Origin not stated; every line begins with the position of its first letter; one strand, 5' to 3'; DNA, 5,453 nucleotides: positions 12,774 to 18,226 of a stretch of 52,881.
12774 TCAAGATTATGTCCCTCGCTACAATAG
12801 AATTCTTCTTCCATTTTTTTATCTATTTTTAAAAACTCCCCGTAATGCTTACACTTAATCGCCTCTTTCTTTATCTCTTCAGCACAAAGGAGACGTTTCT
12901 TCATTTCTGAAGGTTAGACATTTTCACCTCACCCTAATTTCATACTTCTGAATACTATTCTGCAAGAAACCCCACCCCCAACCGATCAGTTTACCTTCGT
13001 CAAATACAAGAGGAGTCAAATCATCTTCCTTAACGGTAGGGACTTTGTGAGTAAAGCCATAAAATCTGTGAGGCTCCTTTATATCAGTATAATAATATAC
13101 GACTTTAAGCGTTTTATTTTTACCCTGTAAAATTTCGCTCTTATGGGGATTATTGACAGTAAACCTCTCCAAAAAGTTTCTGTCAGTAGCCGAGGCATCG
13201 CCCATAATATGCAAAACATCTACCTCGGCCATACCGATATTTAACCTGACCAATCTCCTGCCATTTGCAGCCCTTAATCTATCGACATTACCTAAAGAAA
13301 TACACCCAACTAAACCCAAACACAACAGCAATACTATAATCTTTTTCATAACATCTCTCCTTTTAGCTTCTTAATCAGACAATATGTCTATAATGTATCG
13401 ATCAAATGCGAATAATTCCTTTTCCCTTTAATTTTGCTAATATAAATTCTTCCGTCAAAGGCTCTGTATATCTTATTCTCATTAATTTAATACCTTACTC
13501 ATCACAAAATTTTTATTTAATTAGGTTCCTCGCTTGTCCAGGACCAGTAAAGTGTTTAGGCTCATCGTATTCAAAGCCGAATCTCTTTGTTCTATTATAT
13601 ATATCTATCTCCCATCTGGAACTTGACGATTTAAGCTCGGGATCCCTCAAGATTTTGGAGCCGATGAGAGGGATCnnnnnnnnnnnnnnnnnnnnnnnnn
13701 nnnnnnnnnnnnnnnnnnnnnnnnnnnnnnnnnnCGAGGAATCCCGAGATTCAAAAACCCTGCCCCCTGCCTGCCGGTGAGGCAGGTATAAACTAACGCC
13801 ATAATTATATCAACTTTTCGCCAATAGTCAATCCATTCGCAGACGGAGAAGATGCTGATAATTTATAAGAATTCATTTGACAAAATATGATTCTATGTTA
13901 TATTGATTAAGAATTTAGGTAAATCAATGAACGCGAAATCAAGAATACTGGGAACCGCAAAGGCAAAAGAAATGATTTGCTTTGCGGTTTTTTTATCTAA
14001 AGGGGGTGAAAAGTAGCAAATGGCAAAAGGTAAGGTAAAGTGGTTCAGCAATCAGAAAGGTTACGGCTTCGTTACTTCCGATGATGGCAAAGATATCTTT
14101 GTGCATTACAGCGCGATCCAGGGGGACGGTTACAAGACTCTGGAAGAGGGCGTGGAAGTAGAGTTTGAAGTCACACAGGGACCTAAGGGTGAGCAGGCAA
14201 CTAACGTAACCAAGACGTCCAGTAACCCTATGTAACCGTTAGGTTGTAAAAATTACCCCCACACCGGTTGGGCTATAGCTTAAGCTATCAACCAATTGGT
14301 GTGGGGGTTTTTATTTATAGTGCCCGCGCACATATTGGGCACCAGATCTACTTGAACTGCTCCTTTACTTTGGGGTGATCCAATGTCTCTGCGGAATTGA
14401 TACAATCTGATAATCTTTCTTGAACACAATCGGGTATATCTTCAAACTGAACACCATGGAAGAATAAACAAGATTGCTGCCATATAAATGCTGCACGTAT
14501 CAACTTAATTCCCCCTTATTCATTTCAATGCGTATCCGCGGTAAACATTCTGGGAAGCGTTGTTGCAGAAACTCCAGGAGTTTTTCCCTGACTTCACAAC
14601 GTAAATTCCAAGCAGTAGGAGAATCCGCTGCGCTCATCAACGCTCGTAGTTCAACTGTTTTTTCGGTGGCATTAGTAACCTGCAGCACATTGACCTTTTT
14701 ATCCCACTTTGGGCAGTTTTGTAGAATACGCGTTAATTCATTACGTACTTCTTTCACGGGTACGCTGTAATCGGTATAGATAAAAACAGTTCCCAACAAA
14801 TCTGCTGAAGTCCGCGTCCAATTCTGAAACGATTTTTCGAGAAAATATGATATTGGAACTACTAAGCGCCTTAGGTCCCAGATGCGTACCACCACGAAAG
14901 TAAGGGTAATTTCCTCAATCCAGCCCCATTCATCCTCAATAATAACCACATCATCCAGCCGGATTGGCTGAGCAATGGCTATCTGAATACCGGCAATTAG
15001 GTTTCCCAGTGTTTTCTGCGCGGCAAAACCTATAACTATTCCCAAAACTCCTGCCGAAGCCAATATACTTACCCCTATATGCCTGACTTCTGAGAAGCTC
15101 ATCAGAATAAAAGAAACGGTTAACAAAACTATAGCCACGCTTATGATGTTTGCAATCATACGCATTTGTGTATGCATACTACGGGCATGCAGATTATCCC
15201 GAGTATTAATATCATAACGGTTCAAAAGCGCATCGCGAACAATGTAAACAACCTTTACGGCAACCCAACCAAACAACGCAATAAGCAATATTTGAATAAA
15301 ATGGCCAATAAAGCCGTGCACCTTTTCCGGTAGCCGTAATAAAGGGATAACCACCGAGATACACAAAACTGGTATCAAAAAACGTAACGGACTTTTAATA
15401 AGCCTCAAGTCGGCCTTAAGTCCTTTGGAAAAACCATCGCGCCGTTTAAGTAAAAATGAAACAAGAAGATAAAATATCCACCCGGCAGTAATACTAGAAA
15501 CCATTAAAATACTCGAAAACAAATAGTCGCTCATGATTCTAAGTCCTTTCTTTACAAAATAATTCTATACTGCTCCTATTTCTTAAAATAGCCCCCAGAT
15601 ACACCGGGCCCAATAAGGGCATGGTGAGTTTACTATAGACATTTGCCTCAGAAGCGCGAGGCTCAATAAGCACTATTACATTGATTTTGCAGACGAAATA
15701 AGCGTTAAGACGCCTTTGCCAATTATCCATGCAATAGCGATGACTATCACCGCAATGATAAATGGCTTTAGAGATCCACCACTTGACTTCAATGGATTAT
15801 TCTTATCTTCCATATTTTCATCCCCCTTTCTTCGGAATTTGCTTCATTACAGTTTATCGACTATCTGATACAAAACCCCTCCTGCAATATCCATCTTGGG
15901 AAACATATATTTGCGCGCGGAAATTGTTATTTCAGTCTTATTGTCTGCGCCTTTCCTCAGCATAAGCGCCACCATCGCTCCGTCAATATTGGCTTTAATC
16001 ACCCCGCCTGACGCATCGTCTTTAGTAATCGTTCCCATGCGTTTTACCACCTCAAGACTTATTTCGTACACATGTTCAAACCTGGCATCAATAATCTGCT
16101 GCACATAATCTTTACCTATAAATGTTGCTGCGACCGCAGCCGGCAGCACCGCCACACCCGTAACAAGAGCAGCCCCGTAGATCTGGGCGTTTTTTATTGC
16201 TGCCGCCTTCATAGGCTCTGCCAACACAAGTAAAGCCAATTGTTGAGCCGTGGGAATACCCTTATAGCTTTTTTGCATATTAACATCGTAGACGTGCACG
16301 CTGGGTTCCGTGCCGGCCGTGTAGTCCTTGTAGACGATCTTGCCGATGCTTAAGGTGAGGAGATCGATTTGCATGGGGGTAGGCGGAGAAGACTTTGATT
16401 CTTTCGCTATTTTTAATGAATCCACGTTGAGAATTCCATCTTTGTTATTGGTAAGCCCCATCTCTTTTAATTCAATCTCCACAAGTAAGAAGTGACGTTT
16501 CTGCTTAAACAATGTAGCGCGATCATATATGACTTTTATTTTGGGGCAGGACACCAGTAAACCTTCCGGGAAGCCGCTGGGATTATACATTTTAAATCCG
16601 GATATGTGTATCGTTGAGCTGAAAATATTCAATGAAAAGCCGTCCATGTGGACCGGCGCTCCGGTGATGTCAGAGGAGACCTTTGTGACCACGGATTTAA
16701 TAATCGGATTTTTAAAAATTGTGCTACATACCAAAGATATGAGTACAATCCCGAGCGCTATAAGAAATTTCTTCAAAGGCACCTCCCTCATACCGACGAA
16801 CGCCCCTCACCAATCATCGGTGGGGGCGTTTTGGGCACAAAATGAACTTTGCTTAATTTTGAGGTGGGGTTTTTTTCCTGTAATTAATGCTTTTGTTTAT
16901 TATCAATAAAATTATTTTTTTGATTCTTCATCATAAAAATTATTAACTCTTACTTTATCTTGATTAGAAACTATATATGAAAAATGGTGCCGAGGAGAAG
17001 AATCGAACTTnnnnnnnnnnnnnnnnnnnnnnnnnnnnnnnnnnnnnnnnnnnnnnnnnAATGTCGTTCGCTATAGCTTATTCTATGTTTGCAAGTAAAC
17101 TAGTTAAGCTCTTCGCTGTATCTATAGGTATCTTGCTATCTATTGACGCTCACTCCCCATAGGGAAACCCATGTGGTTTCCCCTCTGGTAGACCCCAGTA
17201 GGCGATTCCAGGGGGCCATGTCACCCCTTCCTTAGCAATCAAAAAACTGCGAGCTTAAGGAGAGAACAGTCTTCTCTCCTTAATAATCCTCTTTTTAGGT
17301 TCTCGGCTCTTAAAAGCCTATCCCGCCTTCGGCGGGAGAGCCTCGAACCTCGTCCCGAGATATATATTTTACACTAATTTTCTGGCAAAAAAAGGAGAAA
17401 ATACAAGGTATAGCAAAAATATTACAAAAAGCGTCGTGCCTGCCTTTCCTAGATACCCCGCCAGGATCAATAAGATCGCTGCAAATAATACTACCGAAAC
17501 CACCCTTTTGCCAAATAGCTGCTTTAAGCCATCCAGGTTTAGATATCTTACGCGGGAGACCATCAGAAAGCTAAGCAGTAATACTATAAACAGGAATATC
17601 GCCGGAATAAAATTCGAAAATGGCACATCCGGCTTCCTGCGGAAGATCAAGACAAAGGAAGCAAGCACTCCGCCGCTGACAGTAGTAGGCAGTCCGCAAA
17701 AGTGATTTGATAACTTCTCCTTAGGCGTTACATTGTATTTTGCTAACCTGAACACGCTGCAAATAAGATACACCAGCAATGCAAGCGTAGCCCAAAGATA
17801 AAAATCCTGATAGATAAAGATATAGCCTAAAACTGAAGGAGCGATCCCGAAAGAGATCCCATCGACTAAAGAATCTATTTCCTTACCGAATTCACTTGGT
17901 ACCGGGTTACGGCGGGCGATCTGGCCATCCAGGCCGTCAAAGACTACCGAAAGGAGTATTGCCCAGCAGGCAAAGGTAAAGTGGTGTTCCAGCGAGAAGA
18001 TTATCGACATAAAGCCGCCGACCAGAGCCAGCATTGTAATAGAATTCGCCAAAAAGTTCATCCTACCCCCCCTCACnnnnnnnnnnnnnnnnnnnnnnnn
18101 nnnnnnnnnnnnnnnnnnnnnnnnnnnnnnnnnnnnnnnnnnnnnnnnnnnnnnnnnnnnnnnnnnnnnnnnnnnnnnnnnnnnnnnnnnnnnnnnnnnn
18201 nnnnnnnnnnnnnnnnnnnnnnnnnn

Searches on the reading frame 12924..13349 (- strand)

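Call 82: search_protein_families(library=pfam, proteins=[window:12924-13349:-])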
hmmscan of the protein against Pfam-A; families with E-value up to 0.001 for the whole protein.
window:12924-13349:- (141 aa): 1 family
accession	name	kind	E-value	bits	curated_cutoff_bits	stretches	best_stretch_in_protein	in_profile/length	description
PF11399.14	DUF3192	-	9.8e-08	32.4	26.9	1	26-125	21-95/101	Protein of unknown function (DUF3192)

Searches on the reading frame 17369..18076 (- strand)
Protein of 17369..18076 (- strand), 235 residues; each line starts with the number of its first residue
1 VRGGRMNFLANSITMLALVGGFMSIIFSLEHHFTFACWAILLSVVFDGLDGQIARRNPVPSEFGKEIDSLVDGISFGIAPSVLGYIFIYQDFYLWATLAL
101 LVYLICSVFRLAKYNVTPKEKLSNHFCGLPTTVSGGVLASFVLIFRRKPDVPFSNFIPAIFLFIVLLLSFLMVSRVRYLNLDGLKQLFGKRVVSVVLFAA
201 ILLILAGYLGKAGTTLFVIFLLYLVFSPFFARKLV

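Call 82: search_protein_families(library=pfam, proteins=[window:17369-18076:-])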
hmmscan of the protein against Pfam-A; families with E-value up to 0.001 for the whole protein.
window:17369-18076:- (235 aa): 1 family
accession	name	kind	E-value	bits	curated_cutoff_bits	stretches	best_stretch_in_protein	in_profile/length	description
PF01066.26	CDP-OH_P_transf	-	2.8e-21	76.9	22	1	9-165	3-146/152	CDP-alcohol phosphatidyltransferase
